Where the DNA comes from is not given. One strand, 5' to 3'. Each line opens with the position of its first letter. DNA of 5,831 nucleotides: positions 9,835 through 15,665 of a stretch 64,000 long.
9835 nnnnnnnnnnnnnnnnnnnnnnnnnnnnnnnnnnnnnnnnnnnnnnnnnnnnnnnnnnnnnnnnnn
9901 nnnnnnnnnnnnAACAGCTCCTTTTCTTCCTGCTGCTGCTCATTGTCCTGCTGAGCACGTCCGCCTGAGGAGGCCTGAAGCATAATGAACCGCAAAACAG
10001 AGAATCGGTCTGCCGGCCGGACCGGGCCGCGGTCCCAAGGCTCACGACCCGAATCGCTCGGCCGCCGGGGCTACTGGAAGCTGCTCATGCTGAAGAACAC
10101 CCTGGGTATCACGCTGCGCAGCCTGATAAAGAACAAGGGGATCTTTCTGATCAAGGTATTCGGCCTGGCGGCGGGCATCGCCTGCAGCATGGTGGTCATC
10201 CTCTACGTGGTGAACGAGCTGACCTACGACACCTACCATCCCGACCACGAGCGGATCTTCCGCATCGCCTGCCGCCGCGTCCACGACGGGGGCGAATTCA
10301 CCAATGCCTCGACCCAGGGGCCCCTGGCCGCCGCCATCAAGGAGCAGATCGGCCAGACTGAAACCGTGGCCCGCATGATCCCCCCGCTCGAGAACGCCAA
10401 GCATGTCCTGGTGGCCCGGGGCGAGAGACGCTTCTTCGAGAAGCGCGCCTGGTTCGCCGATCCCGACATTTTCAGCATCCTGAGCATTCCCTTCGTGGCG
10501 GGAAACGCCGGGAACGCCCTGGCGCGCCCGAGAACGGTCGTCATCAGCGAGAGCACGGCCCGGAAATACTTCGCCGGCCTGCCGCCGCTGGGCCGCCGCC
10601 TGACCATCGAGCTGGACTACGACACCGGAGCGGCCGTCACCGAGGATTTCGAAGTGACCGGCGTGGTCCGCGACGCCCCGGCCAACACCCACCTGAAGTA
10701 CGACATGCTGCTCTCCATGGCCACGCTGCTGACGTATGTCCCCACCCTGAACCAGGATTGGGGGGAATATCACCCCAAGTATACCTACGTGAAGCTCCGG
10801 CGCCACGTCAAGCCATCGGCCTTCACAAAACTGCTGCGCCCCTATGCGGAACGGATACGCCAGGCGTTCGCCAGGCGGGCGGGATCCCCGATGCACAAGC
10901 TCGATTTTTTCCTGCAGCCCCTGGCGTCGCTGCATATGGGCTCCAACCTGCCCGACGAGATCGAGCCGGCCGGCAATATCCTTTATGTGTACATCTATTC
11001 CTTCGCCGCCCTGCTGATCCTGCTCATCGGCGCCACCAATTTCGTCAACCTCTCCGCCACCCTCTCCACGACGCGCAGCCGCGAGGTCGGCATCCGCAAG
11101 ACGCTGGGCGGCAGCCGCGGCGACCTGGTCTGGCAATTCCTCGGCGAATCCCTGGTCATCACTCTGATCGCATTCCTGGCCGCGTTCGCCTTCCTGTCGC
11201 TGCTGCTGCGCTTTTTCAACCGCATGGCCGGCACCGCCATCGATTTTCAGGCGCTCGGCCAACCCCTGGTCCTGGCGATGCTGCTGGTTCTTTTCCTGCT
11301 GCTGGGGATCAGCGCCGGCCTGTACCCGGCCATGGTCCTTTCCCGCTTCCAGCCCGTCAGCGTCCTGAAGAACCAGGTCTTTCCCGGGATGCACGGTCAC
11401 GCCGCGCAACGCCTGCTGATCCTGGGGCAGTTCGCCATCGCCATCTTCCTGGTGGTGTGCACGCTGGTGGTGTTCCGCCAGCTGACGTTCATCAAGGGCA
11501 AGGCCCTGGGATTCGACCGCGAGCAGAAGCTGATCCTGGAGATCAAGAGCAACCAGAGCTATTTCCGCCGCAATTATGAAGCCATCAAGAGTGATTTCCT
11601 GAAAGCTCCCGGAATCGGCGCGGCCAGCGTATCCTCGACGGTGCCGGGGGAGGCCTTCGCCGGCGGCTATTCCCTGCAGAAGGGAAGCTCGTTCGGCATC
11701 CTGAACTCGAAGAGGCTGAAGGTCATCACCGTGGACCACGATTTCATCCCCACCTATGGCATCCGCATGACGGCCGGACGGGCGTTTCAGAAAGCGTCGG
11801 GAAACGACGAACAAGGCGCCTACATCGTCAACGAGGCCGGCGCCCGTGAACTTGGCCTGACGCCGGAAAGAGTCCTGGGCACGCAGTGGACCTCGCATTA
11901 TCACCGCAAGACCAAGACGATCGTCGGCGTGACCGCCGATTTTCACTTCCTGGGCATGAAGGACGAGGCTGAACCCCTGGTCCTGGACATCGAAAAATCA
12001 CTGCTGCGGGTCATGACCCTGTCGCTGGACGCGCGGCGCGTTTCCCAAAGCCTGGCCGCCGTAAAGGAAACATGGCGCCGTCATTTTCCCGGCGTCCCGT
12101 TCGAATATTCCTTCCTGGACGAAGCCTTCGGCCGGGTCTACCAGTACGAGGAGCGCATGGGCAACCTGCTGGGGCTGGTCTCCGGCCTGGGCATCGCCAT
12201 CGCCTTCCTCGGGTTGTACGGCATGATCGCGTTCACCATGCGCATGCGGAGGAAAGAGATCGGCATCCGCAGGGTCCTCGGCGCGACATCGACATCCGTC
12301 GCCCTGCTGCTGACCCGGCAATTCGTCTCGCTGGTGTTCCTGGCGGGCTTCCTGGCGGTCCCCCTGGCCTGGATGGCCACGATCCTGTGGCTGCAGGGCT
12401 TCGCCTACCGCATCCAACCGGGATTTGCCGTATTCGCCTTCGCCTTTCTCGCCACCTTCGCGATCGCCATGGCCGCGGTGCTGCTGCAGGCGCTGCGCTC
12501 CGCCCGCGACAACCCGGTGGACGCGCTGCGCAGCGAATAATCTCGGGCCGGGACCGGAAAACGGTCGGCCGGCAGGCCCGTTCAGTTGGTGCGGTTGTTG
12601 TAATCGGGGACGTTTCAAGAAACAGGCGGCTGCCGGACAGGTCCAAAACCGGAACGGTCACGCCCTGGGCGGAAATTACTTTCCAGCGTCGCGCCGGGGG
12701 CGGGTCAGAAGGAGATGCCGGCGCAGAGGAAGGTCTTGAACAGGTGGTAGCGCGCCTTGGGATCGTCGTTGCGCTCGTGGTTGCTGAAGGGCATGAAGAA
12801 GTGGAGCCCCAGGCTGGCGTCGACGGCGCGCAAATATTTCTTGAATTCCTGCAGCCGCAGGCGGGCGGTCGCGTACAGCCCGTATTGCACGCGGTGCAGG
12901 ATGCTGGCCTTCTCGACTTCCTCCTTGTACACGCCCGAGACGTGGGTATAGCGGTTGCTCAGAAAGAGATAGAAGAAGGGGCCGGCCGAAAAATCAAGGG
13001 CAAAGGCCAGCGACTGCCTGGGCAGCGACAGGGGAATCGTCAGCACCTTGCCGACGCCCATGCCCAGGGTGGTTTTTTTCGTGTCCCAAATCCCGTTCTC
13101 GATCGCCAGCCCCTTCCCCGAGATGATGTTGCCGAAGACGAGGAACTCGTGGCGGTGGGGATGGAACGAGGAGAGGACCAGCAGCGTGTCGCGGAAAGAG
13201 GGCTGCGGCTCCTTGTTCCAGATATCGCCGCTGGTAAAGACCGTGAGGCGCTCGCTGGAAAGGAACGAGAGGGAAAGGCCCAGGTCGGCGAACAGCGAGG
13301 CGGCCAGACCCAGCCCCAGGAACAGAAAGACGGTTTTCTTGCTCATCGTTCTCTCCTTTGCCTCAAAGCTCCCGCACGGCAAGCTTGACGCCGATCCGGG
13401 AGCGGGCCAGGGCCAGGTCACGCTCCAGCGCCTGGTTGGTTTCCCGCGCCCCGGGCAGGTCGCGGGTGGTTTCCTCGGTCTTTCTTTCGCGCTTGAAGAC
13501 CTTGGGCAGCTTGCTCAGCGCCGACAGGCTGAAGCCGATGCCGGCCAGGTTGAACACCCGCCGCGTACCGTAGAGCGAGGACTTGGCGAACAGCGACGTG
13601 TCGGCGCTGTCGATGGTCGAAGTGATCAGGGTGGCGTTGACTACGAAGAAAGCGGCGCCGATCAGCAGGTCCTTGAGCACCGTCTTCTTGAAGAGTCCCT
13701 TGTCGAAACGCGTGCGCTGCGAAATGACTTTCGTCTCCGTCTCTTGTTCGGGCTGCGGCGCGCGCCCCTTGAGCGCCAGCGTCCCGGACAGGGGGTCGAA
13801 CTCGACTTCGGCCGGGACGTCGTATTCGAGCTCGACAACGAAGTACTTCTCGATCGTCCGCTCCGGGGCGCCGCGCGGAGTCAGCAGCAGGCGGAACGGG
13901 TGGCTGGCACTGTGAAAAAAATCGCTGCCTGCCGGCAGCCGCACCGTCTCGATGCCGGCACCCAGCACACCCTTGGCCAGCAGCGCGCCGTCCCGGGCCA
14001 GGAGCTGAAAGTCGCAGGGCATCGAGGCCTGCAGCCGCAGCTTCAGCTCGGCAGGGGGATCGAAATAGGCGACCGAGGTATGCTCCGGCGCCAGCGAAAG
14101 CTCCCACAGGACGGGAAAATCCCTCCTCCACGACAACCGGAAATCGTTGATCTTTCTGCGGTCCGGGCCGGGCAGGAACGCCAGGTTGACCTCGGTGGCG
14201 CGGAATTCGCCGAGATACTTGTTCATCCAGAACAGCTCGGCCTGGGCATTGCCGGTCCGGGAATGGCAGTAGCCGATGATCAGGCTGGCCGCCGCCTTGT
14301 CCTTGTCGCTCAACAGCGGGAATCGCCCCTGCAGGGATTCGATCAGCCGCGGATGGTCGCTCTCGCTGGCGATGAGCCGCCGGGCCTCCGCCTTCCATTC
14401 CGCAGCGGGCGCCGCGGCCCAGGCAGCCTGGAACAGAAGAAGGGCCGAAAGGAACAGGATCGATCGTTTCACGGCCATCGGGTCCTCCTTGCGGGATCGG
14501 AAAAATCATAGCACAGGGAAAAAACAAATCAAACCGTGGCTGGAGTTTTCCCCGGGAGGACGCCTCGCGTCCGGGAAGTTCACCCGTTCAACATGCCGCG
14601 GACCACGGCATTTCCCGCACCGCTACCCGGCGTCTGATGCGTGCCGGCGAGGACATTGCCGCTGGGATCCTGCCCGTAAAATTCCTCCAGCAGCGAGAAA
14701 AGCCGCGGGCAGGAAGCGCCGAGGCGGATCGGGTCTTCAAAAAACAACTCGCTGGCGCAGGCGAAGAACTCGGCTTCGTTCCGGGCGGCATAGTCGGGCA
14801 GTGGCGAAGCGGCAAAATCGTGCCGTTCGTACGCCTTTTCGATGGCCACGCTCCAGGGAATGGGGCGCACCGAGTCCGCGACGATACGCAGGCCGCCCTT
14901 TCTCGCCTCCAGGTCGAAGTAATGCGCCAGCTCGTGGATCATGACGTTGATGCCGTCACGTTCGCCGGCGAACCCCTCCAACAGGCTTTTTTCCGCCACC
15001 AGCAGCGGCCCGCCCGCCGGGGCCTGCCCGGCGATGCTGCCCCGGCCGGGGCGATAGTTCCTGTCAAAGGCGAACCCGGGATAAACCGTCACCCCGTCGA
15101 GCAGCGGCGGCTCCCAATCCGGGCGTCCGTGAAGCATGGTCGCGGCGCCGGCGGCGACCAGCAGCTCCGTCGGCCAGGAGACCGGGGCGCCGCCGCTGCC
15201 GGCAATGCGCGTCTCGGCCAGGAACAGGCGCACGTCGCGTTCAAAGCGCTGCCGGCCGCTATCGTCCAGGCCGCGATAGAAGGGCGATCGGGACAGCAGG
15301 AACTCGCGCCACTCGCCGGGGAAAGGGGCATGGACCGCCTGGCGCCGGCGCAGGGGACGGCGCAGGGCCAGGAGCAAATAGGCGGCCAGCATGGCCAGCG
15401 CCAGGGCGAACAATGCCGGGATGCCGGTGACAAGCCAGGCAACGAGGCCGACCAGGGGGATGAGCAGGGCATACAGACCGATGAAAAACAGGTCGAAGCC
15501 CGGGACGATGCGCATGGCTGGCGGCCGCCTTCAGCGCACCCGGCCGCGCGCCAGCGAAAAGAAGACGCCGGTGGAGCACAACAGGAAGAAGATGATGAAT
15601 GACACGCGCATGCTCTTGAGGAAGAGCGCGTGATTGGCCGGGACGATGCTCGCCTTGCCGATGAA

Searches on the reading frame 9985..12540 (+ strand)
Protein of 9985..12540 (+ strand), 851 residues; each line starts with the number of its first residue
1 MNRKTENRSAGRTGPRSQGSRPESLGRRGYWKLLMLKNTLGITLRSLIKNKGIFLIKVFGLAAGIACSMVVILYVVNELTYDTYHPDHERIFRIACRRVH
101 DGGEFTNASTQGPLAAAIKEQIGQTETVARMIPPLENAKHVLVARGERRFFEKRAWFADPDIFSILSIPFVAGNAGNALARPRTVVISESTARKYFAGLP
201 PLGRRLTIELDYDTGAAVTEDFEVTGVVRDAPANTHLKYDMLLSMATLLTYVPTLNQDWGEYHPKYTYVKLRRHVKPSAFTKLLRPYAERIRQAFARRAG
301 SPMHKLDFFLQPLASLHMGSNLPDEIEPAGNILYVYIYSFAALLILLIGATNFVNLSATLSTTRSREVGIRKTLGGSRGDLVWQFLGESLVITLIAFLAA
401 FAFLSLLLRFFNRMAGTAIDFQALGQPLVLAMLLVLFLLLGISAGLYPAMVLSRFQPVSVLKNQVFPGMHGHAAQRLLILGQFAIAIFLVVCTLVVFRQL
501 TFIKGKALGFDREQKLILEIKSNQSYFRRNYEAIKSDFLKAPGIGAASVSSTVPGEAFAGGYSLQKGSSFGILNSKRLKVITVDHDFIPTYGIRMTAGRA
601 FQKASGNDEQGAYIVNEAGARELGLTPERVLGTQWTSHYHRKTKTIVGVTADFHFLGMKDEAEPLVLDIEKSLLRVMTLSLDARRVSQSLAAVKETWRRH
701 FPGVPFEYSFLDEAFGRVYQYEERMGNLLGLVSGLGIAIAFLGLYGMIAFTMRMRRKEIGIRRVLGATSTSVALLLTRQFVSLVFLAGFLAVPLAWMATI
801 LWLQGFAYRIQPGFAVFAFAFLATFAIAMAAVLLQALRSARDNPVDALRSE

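Call 7: search_protein_families(library=pfam, proteins=[window:9985-12540:+], max_evalue=1)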
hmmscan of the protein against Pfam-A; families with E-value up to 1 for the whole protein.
window:9985-12540:+ (851 aa): 2 families
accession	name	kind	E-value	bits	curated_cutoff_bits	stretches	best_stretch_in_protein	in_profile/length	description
PF12704.14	MacB_PCD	-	5.8e-24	86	27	2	58-285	5-205/207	MacB-like periplasmic core domain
PF02687.27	FtsX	-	1.3e-23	83.8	25.5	2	340-457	2-120/120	FtsX-like permease C-terminal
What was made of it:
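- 9985..12540 (+): Duplicated MacB-type permease, 851 aa (paralogue 5). Pfam MacB_PCD 5.8e-24 and FtsX 1.3e-23 (call 7)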

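Call 8: search_protein_families(library=ncbifam, proteins=[window:9985-12540:+], max_evalue=1)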
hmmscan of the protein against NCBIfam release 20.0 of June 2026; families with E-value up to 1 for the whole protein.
window:9985-12540:+ (851 aa): 6 families
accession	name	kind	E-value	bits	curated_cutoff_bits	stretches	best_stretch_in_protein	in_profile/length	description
TIGR03434.1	ADOP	subfamily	1.2e-84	285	622.3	2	267-851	217-803/803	ADOP family duplicated permease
NF038008.1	ABC_perm_DarB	equivalog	1.3e-37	129.2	700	1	55-835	13-770/777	darobactin export ABC transporter permease subunit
NF007826.0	PRK10535.1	equivalog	1.1e-12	47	966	2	339-462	526-646/648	macrolide ABC transporter ATP-binding protein/permease MacB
NF038346.1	FtsX_actino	exception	0.0003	20.3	250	2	345-451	195-300/308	permease-like cell division protein FtsX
NF041854.1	ABC_perm_YbbP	equivalog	0.0016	16.4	999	2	725-819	683-778/806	putative ABC transporter permease subunit YbbP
NF038347.1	FtsX_Gpos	exception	0.13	11.6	225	0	733-770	176-212/296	permease-like cell division protein FtsX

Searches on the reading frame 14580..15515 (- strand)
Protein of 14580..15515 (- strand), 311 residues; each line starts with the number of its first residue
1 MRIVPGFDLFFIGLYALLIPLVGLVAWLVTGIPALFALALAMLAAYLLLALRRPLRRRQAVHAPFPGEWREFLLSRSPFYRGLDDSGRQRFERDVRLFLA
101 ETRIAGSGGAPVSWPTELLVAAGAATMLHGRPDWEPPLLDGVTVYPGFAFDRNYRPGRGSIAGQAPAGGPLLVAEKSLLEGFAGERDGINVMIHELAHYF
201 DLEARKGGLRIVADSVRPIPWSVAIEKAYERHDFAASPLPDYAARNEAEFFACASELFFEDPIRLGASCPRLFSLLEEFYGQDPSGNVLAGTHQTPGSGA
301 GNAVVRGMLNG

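Call 28: search_protein_families(library=pfam, proteins=[window:14580-15515:-], max_evalue=0.001)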
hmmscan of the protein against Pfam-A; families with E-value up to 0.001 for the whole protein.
window:14580-15515:- (311 aa): 1 family
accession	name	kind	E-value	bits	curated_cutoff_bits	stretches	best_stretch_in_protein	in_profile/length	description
PF06167.18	Peptidase_M90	-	2.5e-43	148.9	26.2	1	56-280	5-242/243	Glucose-regulated metallo-peptidase M90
